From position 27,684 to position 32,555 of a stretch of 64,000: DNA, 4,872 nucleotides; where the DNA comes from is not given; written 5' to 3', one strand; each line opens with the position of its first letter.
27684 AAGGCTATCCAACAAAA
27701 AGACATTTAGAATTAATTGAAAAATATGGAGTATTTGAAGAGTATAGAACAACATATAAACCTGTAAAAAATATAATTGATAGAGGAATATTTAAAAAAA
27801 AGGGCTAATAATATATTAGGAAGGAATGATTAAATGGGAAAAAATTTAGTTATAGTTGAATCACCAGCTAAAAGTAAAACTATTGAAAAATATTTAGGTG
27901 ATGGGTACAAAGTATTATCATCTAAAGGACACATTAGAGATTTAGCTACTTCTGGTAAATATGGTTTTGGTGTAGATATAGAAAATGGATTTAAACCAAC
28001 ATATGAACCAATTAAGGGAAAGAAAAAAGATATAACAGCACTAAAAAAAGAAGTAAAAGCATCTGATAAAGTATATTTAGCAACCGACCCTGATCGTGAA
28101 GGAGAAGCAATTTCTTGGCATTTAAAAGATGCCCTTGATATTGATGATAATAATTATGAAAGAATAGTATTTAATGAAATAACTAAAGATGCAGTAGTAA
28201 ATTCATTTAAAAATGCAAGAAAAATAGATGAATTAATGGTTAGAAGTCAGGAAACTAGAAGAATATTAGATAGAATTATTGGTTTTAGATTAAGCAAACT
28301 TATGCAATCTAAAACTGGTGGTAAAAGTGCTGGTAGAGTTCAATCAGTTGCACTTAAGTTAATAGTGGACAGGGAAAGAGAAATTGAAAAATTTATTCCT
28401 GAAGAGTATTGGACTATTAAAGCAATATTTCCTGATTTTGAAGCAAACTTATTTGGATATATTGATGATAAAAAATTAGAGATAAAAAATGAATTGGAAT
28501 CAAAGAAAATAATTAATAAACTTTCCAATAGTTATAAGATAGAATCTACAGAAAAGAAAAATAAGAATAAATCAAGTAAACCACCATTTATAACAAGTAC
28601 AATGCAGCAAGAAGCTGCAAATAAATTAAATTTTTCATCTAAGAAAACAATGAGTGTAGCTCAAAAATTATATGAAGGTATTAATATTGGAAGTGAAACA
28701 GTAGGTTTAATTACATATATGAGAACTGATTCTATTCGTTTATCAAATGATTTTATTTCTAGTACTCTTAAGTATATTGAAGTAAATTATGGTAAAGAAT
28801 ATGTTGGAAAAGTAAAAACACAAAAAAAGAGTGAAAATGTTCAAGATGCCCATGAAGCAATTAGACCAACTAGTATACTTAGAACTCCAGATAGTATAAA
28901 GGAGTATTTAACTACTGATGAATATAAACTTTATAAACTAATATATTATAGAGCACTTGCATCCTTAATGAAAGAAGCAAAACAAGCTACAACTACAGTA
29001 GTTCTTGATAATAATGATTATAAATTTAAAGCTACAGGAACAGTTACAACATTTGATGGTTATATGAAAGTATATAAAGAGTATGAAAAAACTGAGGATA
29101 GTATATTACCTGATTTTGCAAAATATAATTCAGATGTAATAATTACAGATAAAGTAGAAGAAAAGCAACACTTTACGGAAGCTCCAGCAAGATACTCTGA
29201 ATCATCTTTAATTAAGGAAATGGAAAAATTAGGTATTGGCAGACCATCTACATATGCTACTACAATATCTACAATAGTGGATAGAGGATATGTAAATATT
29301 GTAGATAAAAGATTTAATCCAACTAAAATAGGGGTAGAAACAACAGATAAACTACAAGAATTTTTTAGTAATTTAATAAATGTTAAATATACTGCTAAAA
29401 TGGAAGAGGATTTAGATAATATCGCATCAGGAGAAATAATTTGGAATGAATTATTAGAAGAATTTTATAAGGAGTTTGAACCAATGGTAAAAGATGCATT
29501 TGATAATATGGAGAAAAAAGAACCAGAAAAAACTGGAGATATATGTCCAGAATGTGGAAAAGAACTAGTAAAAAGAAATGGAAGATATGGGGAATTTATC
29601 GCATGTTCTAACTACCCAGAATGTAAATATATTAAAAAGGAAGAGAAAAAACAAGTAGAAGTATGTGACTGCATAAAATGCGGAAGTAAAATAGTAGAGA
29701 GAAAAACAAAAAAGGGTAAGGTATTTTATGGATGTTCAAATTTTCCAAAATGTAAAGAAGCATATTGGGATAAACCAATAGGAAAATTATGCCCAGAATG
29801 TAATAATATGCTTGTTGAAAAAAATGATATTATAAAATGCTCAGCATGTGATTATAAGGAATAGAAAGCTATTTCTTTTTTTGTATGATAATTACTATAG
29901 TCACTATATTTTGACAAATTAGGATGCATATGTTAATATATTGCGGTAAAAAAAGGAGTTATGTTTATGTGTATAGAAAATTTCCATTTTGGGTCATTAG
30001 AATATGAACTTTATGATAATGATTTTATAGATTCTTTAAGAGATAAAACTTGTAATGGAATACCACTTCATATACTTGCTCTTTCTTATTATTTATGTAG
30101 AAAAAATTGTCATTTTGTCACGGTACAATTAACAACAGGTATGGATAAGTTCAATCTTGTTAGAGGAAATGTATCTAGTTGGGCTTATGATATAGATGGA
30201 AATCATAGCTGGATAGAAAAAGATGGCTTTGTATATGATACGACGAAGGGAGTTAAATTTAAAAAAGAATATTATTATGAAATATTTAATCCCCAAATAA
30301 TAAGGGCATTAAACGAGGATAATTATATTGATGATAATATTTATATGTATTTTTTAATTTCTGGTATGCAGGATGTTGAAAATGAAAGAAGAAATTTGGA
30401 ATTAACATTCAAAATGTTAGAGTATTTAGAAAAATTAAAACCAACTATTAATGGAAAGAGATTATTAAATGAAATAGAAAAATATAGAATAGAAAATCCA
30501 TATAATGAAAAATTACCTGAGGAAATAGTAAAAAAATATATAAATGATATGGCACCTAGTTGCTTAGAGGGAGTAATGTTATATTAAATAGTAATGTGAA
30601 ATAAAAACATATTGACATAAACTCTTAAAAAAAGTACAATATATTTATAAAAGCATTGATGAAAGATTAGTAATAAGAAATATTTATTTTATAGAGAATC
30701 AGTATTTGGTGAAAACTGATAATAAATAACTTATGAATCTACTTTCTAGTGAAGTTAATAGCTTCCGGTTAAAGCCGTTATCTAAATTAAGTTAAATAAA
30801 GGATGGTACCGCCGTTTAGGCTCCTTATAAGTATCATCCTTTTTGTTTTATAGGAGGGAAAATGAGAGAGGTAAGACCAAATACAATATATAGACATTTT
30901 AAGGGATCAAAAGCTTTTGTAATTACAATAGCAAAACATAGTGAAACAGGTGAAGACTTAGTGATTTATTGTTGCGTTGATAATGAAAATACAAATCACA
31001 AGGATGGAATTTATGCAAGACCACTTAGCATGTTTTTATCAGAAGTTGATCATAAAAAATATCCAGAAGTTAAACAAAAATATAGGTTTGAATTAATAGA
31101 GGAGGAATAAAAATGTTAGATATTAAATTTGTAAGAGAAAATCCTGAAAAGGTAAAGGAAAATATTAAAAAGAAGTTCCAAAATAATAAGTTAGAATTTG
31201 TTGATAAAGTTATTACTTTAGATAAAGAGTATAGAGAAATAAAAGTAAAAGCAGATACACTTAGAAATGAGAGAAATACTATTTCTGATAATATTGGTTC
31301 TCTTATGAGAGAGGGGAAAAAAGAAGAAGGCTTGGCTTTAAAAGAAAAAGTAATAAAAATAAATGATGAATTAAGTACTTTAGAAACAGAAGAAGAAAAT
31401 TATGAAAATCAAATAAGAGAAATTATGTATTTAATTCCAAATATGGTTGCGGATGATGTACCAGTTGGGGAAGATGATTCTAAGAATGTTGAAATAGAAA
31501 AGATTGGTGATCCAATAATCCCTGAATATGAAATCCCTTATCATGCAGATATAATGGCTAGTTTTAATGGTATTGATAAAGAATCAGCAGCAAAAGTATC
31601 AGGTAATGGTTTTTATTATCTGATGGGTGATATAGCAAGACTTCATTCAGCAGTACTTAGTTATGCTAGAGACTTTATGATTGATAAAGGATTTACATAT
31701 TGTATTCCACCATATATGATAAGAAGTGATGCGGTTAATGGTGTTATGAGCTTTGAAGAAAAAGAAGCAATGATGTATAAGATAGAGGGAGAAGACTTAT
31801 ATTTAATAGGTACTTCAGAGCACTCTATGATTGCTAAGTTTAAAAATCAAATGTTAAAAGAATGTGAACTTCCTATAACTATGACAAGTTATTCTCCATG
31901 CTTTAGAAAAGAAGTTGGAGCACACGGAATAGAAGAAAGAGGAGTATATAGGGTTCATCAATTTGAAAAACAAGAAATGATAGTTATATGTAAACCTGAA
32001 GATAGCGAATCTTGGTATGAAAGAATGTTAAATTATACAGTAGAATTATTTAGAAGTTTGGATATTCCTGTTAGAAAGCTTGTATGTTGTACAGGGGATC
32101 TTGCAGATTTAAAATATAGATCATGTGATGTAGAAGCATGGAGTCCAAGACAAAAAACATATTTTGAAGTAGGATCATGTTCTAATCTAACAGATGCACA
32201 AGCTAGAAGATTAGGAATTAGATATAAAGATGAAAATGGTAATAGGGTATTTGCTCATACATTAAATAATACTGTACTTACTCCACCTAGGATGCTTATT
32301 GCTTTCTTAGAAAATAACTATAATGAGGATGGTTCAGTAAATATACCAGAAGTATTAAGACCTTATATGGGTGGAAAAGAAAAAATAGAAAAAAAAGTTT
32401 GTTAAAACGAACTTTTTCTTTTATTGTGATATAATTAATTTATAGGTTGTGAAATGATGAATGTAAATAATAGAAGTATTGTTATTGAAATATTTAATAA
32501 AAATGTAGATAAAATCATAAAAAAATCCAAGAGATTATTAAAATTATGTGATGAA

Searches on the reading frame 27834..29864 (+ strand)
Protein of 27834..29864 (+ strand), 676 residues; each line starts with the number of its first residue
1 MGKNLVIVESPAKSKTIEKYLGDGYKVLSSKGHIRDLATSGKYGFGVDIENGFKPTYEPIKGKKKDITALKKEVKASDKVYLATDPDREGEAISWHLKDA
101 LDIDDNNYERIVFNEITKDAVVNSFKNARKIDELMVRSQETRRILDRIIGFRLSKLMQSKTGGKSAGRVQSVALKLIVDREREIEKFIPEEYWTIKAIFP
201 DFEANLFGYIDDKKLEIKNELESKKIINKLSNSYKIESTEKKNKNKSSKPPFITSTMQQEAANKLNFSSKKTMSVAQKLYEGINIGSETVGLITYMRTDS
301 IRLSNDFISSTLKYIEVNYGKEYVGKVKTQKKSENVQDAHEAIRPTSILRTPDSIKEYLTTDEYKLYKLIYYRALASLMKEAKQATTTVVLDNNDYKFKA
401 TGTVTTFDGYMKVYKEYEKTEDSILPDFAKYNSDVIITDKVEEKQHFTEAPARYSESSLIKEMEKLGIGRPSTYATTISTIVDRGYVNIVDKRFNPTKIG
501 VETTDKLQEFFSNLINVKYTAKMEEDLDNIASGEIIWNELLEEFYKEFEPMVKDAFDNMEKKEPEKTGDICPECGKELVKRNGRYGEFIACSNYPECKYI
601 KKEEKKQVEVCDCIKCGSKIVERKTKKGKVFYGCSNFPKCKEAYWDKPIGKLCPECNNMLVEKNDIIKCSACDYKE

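Call 67: search_protein_families(library=pfam, proteins=[window:27834-29864:+], max_evalue=1e-8)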
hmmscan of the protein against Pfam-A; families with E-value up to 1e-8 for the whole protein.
window:27834-29864:+ (676 aa): 3 families
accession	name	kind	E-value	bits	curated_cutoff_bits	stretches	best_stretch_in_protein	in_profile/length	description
PF01131.25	Topoisom_bac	-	9.8e-124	413.9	35.1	1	131-541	2-410/411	DNA topoisomerase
PF01396.24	Zn_ribbon_Top1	-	2.5e-29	101.2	32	2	570-605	3-38/39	Topoisomerase DNA binding C4 zinc finger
PF01751.28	Toprim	-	3.4e-23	82.1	23.1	1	5-116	2-96/96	Toprim domain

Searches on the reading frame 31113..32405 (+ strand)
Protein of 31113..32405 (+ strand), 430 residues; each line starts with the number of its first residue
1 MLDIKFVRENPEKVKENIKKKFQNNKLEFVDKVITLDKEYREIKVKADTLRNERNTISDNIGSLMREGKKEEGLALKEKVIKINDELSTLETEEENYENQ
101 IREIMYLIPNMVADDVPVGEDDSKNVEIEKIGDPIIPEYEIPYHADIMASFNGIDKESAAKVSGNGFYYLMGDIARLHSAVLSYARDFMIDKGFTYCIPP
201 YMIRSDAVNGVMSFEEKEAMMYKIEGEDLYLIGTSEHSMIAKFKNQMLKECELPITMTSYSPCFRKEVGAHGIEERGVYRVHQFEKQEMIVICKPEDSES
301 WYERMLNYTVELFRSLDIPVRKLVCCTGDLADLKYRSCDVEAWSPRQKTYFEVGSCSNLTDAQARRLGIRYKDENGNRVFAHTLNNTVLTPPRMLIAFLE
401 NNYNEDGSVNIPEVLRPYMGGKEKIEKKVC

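Call 67: search_protein_families(library=pfam, proteins=[window:31113-32405:+], max_evalue=1e-8)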
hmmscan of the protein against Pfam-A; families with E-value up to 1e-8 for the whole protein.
window:31113-32405:+ (430 aa): 2 families
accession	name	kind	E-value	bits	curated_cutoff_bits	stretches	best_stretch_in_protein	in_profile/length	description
PF00587.30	tRNA-synt_2b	-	4.8e-35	121.7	29.3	1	226-402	8-179/179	tRNA synthetase class II core domain (G, H, P, S and T)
PF02403.27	Seryl_tRNA_N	-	2.2e-25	89.4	28.2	1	1-112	1-108/108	Seryl-tRNA synthetase N-terminal domain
